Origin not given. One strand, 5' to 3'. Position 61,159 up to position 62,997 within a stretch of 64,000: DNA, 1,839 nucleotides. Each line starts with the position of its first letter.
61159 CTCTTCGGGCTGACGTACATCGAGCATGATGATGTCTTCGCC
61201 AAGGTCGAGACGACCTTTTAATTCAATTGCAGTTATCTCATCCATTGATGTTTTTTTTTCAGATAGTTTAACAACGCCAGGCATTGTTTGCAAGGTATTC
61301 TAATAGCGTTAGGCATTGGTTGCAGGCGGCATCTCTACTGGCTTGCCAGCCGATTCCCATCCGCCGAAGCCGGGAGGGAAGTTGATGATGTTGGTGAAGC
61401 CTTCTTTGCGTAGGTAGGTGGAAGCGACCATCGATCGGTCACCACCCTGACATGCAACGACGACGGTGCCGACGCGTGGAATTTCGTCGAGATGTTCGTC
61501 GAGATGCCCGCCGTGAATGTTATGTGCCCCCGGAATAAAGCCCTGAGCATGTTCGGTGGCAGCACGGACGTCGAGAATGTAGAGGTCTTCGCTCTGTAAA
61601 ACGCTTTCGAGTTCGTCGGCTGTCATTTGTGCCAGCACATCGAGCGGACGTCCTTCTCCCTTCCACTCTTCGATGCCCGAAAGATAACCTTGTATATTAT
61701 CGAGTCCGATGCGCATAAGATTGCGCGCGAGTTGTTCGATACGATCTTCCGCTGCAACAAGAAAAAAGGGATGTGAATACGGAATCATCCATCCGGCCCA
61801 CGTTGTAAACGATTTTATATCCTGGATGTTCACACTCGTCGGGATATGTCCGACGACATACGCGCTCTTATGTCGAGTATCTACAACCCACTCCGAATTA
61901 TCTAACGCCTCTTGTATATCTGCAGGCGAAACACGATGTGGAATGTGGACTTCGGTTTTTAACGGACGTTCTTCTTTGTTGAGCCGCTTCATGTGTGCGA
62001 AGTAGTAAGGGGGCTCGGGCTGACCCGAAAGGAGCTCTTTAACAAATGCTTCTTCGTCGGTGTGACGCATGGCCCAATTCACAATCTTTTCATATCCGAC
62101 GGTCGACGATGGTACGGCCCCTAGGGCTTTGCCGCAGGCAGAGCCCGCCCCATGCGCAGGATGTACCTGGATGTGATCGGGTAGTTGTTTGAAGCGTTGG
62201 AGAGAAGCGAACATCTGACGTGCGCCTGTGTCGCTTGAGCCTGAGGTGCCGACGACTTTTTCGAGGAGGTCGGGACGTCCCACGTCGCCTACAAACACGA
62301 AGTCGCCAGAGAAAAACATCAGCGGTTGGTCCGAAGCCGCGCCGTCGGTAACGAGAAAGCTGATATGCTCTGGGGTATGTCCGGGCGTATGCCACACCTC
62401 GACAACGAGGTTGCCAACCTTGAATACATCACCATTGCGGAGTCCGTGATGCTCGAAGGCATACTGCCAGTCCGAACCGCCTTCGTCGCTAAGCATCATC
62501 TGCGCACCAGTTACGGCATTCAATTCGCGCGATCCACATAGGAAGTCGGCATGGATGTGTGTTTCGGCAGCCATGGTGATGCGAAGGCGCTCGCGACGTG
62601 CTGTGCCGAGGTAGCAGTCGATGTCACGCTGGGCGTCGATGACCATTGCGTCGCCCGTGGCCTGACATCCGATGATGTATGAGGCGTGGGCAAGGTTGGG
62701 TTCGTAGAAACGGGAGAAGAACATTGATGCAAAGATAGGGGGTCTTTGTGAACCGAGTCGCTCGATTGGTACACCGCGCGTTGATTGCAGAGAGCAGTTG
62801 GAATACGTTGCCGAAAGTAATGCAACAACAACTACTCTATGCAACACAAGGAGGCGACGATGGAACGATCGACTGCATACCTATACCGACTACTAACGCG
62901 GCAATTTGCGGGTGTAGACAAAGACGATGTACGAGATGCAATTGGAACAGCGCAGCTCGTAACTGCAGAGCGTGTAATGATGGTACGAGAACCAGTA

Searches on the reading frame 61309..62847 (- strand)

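Call 95: search_protein_families(library=ncbifam, max_evalue=0.00001, proteins=[window:61309-62847:-])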
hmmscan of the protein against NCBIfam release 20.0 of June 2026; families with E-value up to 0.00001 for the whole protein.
window:61309-62847:- (512 aa): 12 families
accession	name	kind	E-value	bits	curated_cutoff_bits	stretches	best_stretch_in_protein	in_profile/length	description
NF006444.0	PRK08762.1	equivalog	9.2e-23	80.5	449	2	408-510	17-120/387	molybdopterin-synthase adenylyltransferase MoeB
TIGR03413.1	GSH_gloB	equivalog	9.3e-20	71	200.8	1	58-232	14-164/248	hydroxyacylglutathione hydrolase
NF045521.1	rhoda_near_glyco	subfamily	1.2e-12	47.8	145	1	410-504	22-115/144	rhodanese homology domain-containing protein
NF041203.1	rhodanese_LYCAU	equivalog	1.4e-11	44.2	115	1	406-505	21-124/126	rhodanese-related (seleno)protein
NF040641.1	bifunc_ST_SDO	equivalog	3e-11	42.8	625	1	47-270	147-377/423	bifunctional sulfur transferase/dioxygenase Blh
NF001195.0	PRK00162.1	equivalog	5.5e-10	39.5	102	1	407-500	6-99/108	thiosulfate sulfurtransferase GlpE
NF012229.1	bla_class_B_core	domain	2.4e-08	34.3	100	1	84-166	46-138/139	metallo-beta-lactamase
NF001133.1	PRK00142.1-1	equivalog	3e-08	33.5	170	0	407-490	107-196/229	oxygen-dependent tRNA uridine(34) hydroxylase TrhO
NF041804.1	MBL_fold_SolJ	exception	3.6e-07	29.6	350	1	55-239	19-185/224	solanimycin biosynthesis MBL-fold hydrolase SolJ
NF033105.1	bla_subclass_B3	equivalog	5.5e-07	29.1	240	0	95-177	67-166/257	subclass B3 metallo-beta-lactamase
NF005902.0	PRK07878.1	equivalog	5.9e-07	28.7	647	1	407-498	288-382/392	adenylyltransferase/sulfurtransferase MoeZ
NF007597.0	PRK10241.1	equivalog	5.5e-06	25.9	421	1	89-233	45-166/251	hydroxyacylglutathione hydrolase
